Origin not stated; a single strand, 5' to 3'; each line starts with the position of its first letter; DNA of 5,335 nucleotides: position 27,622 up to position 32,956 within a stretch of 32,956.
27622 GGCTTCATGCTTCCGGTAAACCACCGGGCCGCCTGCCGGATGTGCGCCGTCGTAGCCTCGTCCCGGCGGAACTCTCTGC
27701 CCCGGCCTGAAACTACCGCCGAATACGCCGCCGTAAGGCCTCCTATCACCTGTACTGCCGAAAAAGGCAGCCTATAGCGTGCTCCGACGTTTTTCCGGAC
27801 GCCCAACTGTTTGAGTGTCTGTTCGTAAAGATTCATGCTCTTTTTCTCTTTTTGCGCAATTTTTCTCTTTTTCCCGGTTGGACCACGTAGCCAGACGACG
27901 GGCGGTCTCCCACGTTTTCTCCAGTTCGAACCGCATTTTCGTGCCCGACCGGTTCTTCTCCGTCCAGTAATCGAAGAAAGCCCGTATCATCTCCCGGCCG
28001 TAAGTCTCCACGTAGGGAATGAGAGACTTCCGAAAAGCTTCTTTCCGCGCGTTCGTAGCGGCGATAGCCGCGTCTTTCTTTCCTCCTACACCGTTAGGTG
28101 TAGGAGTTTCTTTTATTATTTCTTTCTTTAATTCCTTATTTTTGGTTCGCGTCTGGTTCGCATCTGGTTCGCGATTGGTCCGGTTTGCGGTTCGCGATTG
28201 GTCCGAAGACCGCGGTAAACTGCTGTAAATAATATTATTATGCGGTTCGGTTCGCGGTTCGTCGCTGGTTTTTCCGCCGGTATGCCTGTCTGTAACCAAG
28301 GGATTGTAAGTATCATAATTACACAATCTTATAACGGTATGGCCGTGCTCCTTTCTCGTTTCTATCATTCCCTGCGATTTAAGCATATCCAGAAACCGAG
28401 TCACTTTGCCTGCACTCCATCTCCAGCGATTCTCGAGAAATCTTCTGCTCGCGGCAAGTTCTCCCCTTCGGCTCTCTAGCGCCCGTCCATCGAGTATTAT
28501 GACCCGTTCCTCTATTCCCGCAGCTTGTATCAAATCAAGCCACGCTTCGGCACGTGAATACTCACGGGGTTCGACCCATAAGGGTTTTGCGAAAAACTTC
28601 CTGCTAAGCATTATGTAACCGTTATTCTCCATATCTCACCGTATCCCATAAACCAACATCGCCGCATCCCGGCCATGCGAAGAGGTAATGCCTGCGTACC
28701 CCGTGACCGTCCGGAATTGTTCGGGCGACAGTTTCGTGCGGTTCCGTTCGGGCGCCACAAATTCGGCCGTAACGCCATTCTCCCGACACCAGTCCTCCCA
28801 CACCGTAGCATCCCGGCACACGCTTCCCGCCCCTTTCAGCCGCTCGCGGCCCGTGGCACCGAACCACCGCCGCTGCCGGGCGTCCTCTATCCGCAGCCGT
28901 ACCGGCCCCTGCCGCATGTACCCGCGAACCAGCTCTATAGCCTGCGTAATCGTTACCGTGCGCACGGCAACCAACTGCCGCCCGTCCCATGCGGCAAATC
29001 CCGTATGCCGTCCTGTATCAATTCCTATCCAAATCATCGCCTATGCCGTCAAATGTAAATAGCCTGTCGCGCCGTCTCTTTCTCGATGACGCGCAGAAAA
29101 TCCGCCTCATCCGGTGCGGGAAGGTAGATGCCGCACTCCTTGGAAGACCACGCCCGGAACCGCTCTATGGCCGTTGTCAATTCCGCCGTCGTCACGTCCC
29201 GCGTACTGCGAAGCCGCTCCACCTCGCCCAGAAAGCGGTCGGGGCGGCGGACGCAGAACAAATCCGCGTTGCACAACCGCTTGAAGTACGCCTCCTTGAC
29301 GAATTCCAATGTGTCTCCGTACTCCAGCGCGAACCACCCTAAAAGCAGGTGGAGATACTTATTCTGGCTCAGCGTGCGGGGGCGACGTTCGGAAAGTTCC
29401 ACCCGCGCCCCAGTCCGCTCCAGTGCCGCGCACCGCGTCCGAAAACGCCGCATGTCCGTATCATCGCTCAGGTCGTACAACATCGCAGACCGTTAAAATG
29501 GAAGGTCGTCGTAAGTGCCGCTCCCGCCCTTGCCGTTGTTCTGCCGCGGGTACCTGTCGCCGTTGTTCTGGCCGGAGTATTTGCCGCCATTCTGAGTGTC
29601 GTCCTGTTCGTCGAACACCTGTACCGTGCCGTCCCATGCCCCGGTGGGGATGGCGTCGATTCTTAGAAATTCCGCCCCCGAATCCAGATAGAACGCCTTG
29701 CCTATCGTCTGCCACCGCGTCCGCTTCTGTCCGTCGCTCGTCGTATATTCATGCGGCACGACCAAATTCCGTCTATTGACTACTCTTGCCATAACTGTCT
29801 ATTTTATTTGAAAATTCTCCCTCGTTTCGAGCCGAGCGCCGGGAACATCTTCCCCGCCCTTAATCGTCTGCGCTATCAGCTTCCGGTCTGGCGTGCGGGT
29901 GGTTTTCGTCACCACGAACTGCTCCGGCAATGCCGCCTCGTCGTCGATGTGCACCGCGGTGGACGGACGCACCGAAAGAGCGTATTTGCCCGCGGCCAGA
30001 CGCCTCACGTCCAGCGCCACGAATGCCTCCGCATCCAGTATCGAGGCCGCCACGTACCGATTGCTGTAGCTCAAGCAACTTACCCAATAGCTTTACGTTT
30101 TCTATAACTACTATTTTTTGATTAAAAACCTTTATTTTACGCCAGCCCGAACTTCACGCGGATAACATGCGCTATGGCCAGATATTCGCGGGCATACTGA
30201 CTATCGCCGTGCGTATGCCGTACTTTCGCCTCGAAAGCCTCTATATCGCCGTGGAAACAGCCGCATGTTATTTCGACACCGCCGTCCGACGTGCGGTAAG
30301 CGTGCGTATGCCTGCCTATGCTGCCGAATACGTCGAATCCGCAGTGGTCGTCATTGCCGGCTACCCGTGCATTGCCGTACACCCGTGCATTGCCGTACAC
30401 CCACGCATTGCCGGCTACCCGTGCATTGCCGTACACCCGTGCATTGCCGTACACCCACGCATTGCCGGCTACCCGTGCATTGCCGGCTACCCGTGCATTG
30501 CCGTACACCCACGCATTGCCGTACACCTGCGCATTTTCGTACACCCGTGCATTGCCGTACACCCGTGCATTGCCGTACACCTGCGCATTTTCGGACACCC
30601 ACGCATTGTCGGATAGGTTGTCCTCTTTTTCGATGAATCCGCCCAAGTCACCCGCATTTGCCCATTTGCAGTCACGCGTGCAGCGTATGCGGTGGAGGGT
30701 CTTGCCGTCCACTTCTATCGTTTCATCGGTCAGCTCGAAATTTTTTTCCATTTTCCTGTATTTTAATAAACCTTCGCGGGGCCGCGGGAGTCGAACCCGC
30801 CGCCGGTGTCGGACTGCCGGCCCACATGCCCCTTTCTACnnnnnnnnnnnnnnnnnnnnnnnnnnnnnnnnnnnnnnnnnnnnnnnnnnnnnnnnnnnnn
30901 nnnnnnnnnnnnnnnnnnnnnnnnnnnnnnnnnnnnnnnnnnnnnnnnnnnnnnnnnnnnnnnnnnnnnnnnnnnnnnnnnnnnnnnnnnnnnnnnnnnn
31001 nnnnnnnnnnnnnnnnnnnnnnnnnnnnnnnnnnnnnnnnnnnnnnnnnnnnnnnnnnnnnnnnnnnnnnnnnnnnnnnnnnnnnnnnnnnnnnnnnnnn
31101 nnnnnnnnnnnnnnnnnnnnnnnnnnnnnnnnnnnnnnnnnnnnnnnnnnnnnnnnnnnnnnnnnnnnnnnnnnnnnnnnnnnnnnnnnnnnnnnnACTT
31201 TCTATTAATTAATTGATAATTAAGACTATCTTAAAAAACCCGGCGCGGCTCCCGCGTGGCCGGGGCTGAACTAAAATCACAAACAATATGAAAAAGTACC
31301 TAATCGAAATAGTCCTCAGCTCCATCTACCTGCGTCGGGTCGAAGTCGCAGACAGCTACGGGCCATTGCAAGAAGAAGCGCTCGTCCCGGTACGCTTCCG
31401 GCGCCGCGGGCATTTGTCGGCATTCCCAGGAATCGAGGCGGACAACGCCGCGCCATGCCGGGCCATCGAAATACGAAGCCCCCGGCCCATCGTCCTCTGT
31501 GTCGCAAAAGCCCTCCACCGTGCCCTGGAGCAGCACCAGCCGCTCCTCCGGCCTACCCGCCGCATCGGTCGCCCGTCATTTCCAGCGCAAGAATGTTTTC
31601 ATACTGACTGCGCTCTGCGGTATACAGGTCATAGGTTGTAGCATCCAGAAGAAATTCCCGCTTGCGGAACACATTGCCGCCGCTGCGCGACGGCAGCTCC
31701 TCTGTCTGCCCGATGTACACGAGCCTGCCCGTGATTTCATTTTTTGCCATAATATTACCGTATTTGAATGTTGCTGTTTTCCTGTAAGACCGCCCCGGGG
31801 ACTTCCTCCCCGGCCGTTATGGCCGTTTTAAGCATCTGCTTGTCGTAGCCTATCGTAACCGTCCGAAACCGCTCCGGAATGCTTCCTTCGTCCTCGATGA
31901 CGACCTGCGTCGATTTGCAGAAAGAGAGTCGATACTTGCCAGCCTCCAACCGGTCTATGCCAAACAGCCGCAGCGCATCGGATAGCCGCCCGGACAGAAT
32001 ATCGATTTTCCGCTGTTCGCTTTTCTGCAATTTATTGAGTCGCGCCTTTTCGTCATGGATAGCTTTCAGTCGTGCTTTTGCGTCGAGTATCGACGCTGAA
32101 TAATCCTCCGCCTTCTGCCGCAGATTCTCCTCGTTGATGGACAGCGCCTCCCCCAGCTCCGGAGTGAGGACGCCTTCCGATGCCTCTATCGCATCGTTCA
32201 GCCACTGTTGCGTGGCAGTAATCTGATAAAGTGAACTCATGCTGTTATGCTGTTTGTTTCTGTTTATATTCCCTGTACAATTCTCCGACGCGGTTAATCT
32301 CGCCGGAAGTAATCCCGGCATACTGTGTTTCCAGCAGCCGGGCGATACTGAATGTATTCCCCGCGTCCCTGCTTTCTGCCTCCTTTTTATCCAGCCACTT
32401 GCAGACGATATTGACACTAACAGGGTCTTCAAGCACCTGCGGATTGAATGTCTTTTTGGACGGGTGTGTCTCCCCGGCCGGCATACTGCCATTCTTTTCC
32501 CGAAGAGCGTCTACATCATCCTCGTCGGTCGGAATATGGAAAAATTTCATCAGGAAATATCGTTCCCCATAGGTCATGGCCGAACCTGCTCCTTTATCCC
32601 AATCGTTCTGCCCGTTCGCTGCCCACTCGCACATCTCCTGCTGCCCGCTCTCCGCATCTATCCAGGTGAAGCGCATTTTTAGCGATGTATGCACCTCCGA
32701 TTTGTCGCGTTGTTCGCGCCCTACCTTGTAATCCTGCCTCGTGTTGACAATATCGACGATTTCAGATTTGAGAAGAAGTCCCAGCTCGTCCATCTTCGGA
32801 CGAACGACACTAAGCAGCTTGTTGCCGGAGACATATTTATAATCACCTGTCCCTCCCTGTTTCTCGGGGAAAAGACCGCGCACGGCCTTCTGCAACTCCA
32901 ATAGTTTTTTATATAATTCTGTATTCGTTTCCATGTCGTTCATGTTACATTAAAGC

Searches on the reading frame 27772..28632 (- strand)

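Call 16: search_protein_families(library=phrogs, proteins=[window:27772-28632:-], max_evalue=0.001)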
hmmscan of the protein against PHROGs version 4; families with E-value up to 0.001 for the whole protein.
window:27772-28632:- (286 aa): 5 families
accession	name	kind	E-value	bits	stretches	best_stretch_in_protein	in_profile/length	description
phrog_19415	-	unknown function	9.5e-26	92.2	1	106-269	64-217/224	-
phrog_2514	-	DNA, RNA and nucleotide metabolism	3.6e-21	76.6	1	3-172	2-158/270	DnaD-like helicase loader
phrog_186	-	DNA, RNA and nucleotide metabolism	2.5e-16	61.2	1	1-219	17-196/308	DnaD-like helicase loader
phrog_35955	-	unknown function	2.1e-13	51.4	1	9-132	7-122/285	-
phrog_27581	-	unknown function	3.7e-11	44.2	1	4-165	26-187/216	-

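Call 17: search_protein_families(library=pfam, proteins=[window:27772-28632:-], max_evalue=0.001)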
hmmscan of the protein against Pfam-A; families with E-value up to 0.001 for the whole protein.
window:27772-28632:- (286 aa): 0 families

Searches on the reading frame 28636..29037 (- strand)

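Call 16: search_protein_families(library=phrogs, proteins=[window:28636-29037:-], max_evalue=0.001)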
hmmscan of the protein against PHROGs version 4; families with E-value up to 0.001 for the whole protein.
window:28636-29037:- (133 aa): 1 family
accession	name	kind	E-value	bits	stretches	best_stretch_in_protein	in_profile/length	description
phrog_1770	-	DNA, RNA and nucleotide metabolism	9.8e-20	72.1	1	1-131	4-125/158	Holliday junction resolvase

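Call 17: search_protein_families(library=pfam, proteins=[window:28636-29037:-], max_evalue=0.001)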
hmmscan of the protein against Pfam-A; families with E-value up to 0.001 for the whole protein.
window:28636-29037:- (133 aa): 0 families

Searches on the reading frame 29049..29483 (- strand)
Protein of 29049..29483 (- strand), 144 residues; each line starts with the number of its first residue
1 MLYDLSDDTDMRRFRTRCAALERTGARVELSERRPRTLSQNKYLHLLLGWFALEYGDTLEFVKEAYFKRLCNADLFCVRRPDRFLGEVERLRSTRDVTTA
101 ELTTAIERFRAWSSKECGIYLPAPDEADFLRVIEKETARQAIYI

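Call 16: search_protein_families(library=phrogs, proteins=[window:29049-29483:-], max_evalue=0.001)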
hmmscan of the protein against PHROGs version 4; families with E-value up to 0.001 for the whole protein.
window:29049-29483:- (144 aa): 1 family
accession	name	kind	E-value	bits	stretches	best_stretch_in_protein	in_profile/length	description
phrog_72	-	DNA, RNA and nucleotide metabolism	5.2e-17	63.4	1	18-136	33-157/161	NinB/ Orf homologous recombination mediator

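Call 17: search_protein_families(library=pfam, proteins=[window:29049-29483:-], max_evalue=0.001)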
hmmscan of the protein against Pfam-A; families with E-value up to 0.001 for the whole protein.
window:29049-29483:- (144 aa): 0 families

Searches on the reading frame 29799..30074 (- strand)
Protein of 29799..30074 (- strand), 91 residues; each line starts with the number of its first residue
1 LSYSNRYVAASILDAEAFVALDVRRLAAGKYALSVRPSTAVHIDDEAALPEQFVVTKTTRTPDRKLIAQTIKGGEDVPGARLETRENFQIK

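Call 16: search_protein_families(library=phrogs, proteins=[window:29799-30074:-], max_evalue=0.001)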
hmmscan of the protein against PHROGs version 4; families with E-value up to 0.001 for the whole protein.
window:29799-30074:- (91 aa): 2 families
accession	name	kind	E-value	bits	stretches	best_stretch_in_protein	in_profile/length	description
phrog_253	-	DNA, RNA and nucleotide metabolism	1.8e-12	48.4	1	19-91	94-167/169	Mu Gam-like end protection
phrog_20203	-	unknown function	1.6e-06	29.2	1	30-90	13-74/75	-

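Call 17: search_protein_families(library=pfam, proteins=[window:29799-30074:-], max_evalue=0.001)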
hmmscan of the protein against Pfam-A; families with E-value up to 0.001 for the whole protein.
window:29799-30074:- (91 aa): 1 family
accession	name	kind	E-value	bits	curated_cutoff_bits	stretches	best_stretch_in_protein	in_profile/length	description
PF05565.16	Sipho_Gp157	-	6e-16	59.3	28.6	1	17-91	87-162/162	Siphovirus Gp157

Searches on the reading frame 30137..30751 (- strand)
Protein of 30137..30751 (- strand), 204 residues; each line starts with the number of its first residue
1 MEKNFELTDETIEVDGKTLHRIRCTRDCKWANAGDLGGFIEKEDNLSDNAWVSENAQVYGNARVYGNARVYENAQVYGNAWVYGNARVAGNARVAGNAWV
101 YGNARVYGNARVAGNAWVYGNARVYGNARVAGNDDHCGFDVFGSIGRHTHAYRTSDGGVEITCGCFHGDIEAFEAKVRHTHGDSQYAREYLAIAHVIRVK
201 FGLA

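Call 7: search_protein_families(library=pfam, proteins=[window:30137-30751:-], max_evalue=0.01)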
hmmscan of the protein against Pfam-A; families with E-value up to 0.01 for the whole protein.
window:30137-30751:- (204 aa): 3 families
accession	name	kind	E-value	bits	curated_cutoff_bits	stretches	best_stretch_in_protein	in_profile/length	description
PF18836.7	B_solenoid_ydck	-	4.4e-21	73.4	30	3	56-72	1-17/17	YdcK Beta solenoid repeat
PF04519.19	Bactofilin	-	0.00023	21.8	27.9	0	54-132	5-78/98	Polymer-forming cytoskeletal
PF00132.30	Hexapep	-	0.00041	20.4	27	0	49-74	7-32/36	Bacterial transferase hexapeptide (six repeats)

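Call 8: search_protein_families(library=phrogs, proteins=[window:30137-30751:-], max_evalue=0.01)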
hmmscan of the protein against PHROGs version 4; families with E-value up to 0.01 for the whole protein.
window:30137-30751:- (204 aa): 8 families
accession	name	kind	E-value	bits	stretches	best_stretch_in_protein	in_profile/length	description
phrog_7964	-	unknown function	1.4e-62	212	2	1-98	24-124/269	-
phrog_5070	-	unknown function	1.4e-54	185.3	1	1-137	1-140/182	-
phrog_20532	-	unknown function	8.7e-39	133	3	118-202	1-90/100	-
phrog_20149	-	unknown function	8.5e-14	52.4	1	1-48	1-49/53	-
phrog_36281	-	unknown function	5.8e-08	33.5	1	44-138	172-266/290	-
phrog_31248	-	unknown function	0.00013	22.8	1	63-132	77-146/200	-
phrog_5353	-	unknown function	0.0024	18.5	1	46-124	21-101/256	-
phrog_17490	-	unknown function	0.0099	16.3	0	55-100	69-114/266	-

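Call 70: search_protein_families(library=padloc, proteins=[window:30137-30751:-], max_evalue=0.01)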
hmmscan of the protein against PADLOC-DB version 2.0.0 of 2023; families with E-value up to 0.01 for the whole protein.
window:30137-30751:- (204 aa): 0 families

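Call 71: search_protein_families(library=ncbifam, proteins=[window:30137-30751:-], max_evalue=0.01)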
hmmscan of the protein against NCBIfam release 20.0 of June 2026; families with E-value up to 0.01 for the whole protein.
window:30137-30751:- (204 aa): 8 families
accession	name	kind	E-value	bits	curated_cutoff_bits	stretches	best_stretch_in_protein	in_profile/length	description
NF040481.1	YdcK_fam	equivalog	1.6e-12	47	350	1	17-131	24-139/326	YdcK family protein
NF040510.1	avirulen_svx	equivalog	1.6e-06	27.1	625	1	36-132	466-564/601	Svx/AvrXca family virulence/avirulence protein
NF002060.0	PRK00892.1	subfamily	5.1e-05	22.5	207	1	42-124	100-182/345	UDP-3-O-(3-hydroxymyristoyl)glucosamine N-acyltransferase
TIGR03992.1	Arch_glmU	subfamily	0.00033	19.6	292.1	1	4-114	186-295/393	bifunctional sugar-1-phosphate nucleotidylyltransferase/acetyltransferase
TIGR03570.1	NeuD_NnaD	subfamily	0.0014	18.3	160.8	1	46-128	96-178/202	NeuD/PglB/VioB family sugar acetyltransferase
TIGR03991.1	alt_bact_glmU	hypoth_equivalog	0.006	15.9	225.3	0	48-89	206-247/394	UDP-N-acetylglucosamine diphosphorylase/glucosamine-1-phosphate N-acetyltransferase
NF010936.0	PRK14356.1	equivalog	0.0061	15.5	666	0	46-94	266-313/456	bifunctional UDP-N-acetylglucosamine diphosphorylase/glucosamine-1-phosphate N-acetyltransferase GlmU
TIGR01853.1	lipid_A_lpxD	equivalog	0.0068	15.4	242.5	1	43-118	92-167/325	UDP-3-O-(3-hydroxymyristoyl)glucosamine N-acyltransferase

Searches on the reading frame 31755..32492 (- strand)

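Call 7: search_protein_families(library=pfam, proteins=[window:31755-32492:-], max_evalue=0.01)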
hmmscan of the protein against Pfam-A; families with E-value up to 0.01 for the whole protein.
window:31755-32492:- (245 aa): 2 families
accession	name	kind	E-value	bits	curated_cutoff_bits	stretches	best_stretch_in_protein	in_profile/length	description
PF05565.16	Sipho_Gp157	-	2.9e-27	96.1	28.6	1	88-245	2-162/162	Siphovirus Gp157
PF14257.11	DUF4349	-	0.0061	16.4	27.7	1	78-164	40-116/213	Domain of unknown function (DUF4349)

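Call 8: search_protein_families(library=phrogs, proteins=[window:31755-32492:-], max_evalue=0.01)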
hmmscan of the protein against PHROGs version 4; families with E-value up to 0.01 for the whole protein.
window:31755-32492:- (245 aa): 2 families
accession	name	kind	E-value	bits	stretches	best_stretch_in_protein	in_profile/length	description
phrog_253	-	DNA, RNA and nucleotide metabolism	1.6e-28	100.7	1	82-245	3-167/169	Mu Gam-like end protection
phrog_20203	-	unknown function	3.9e-09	37.5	1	175-244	2-74/75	-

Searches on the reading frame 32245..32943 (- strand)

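Call 7: search_protein_families(library=pfam, proteins=[window:32245-32943:-], max_evalue=0.01)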
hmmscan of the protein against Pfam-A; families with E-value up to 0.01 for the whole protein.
window:32245-32943:- (232 aa): 1 family
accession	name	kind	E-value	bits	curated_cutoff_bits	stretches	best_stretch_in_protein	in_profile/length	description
PF04404.17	ERF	-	1.2e-19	71.3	25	1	11-157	2-137/153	ERF superfamily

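Call 8: search_protein_families(library=phrogs, proteins=[window:32245-32943:-], max_evalue=0.01)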
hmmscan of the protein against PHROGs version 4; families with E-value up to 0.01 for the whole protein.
window:32245-32943:- (232 aa): 2 families
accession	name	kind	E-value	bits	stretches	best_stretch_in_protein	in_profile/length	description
phrog_155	-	DNA, RNA and nucleotide metabolism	8.3e-32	112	1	1-190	59-223/308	Erf-like ssDNA annealing protein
phrog_2324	-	DNA, RNA and nucleotide metabolism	1.6e-24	87.6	1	1-153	2-136/193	Erf-like ssDNA annealing protein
